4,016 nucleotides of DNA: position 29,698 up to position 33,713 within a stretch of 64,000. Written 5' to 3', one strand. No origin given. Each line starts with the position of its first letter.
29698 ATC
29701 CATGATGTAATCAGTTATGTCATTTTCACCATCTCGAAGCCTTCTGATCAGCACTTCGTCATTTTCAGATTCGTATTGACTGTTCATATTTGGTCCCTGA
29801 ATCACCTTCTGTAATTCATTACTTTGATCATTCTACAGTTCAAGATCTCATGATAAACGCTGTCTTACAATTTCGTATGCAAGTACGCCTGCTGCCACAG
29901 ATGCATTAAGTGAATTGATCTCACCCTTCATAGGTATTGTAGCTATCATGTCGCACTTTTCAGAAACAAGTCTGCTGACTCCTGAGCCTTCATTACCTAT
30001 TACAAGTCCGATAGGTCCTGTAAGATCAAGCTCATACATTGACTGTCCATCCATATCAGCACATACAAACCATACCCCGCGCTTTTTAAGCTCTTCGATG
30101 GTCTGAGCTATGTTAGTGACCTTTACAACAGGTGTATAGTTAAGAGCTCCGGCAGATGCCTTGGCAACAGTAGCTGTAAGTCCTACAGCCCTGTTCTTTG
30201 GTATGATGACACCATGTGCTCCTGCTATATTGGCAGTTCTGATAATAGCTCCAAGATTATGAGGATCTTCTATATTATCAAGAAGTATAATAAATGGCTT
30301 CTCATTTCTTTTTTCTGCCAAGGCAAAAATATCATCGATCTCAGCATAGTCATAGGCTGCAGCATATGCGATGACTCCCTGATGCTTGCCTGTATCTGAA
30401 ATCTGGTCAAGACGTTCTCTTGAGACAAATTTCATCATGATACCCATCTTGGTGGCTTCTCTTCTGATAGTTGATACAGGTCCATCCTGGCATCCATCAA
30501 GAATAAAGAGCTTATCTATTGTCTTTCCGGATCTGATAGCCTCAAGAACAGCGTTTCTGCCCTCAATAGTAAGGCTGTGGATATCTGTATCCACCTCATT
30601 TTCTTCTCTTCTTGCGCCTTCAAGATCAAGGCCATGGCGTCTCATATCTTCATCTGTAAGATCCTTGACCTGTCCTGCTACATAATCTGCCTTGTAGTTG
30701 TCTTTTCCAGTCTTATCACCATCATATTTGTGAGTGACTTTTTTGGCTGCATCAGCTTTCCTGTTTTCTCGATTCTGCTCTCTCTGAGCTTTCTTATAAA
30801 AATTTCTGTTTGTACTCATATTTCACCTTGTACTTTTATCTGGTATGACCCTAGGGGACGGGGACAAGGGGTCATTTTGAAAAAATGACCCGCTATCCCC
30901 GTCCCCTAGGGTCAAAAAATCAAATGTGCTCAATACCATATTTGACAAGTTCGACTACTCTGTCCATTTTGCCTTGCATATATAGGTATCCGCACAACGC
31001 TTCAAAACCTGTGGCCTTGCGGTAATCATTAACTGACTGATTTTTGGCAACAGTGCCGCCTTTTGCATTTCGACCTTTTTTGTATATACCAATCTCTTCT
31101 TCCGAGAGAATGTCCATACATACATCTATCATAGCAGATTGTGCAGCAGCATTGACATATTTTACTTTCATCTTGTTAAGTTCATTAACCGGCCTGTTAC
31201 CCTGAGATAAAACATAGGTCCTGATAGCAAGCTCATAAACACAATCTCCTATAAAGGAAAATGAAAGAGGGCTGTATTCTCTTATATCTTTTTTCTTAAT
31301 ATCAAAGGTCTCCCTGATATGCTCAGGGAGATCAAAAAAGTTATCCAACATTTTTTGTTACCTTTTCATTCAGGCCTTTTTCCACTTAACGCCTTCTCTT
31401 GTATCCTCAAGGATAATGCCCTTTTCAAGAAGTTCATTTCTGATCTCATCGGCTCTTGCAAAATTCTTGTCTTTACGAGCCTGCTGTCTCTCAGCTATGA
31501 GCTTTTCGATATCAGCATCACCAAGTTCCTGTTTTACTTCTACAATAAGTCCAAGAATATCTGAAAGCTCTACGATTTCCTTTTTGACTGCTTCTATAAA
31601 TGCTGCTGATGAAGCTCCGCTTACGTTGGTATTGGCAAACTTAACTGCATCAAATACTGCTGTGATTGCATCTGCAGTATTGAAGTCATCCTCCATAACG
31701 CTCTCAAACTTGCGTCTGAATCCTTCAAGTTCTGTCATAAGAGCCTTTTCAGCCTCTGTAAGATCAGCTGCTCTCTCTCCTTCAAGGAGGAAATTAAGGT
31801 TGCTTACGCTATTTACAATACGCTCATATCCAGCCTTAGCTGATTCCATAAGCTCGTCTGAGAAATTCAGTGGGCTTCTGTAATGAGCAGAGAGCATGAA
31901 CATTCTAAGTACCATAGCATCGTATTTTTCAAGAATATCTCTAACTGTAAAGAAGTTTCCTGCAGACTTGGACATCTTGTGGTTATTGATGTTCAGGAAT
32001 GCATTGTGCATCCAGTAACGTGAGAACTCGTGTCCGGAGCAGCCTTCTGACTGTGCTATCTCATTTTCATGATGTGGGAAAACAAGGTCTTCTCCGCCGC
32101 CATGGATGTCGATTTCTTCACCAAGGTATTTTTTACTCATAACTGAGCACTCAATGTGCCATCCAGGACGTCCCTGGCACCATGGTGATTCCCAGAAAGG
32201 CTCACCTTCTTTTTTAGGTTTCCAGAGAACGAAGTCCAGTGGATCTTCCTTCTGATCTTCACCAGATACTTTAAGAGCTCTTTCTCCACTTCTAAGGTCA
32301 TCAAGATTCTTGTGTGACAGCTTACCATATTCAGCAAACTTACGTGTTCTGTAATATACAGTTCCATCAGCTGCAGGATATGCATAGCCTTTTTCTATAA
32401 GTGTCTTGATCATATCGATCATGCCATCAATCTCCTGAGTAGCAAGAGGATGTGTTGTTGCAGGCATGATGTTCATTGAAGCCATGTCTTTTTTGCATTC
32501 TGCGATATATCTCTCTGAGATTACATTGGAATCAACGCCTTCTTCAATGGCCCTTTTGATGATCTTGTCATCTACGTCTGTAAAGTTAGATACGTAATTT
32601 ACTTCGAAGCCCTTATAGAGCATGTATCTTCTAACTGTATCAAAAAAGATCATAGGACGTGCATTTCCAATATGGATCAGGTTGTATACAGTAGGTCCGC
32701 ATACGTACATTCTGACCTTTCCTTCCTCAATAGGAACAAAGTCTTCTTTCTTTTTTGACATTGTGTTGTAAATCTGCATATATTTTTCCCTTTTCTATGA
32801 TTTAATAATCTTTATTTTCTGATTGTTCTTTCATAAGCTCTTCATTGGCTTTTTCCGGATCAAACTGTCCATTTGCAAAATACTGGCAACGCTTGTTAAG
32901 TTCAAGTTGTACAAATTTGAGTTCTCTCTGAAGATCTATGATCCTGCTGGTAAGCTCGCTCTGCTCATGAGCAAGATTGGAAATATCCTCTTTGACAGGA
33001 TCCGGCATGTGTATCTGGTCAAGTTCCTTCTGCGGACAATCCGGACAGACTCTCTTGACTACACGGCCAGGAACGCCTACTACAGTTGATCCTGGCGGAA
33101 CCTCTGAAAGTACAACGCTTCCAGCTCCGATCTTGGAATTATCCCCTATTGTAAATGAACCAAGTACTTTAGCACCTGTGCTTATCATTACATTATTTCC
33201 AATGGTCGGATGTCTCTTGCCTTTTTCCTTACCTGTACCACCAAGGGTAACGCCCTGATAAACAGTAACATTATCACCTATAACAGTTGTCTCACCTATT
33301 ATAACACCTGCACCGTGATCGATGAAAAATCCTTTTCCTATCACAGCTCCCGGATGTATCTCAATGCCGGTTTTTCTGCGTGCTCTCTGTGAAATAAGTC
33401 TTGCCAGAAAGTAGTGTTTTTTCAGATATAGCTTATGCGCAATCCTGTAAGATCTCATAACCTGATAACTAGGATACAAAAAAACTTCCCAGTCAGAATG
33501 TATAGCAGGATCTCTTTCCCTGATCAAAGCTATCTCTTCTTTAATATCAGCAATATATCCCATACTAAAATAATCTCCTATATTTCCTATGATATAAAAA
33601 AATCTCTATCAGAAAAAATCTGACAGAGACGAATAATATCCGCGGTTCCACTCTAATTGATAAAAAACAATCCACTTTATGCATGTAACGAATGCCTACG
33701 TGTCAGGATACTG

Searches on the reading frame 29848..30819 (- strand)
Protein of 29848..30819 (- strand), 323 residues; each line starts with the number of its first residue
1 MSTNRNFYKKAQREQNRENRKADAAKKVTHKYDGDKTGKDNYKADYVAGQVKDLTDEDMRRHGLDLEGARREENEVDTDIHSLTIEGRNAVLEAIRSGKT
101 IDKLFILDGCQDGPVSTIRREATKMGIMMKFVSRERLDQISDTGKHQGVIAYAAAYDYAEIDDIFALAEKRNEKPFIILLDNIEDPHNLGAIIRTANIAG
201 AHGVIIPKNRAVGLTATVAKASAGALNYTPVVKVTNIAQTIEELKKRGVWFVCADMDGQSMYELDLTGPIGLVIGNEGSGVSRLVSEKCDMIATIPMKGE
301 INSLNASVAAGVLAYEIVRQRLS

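Call 81: search_protein_families(library=pfam, proteins=[window:29848-30819:-], max_evalue=0.001)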
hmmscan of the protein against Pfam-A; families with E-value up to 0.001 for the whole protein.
window:29848-30819:- (323 aa): 2 families
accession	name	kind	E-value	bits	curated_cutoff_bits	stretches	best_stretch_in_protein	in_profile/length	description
PF00588.24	SpoU_methylase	-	7.5e-44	149.7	29.7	1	176-315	2-142/142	SpoU rRNA Methylase family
PF08032.17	SpoU_sub_bind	-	5.1e-21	75.2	22.8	1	85-158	2-75/76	RNA 2'-O ribose methyltransferase substrate binding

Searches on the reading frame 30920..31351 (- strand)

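Call 81: search_protein_families(library=pfam, proteins=[window:30920-31351:-], max_evalue=0.001)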
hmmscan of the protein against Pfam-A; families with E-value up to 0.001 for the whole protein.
window:30920-31351:- (143 aa): 1 family
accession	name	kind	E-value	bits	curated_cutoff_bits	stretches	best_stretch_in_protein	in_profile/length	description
PF00636.31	Ribonuclease_3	-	8.6e-23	81.5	27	1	31-127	3-101/102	Ribonuclease III domain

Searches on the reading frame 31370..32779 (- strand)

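Call 81: search_protein_families(library=pfam, proteins=[window:31370-32779:-], max_evalue=0.001)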
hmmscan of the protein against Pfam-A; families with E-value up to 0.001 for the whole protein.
window:31370-32779:- (469 aa): 6 families
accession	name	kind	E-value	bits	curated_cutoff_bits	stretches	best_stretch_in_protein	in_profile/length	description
PF01406.26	tRNA-synt_1e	-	3.7e-132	440.7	27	1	14-315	2-300/301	tRNA synthetases class I (C) catalytic domain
PF09190.17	DALR_2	-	2.2e-14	54.2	22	1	357-411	1-55/57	DALR domain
PF09334.17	tRNA-synt_1g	-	1.4e-12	47.6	20.1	2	33-143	12-123/391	tRNA synthetases class I (M)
PF01921.24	tRNA-synt_1f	-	3.2e-09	36.6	27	1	260-325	274-339/360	tRNA synthetases class I (K)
PF23493.1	CysS_C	-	5.1e-08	33.3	23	1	421-466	5-50/51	Cysteinyl-tRNA ligase anticodon binding domain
PF00133.28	tRNA-synt_1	-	1.2e-07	31.3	22.7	1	254-306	361-413/414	tRNA synthetases class I (I, L, M and V)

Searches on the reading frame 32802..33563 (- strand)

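Call 11: search_protein_families(library=pfam, proteins=[window:32802-33563:-], max_evalue=0.001)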
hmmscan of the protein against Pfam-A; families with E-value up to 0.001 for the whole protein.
window:32802-33563:- (253 aa): 3 families
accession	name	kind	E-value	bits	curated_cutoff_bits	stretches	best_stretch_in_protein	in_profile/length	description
PF00132.30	Hexapep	-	2.8e-14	52.5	27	1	118-151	1-34/36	Bacterial transferase hexapeptide (six repeats)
PF14602.12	Hexapep_2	-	5.2e-06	26.5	27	0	120-152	3-33/34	Hexapeptide repeat of succinyl-transferase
PF25084.1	LbH_EIF2B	-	0.00035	21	54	0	68-149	17-103/105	EIF2B subunit epsilon LbH domain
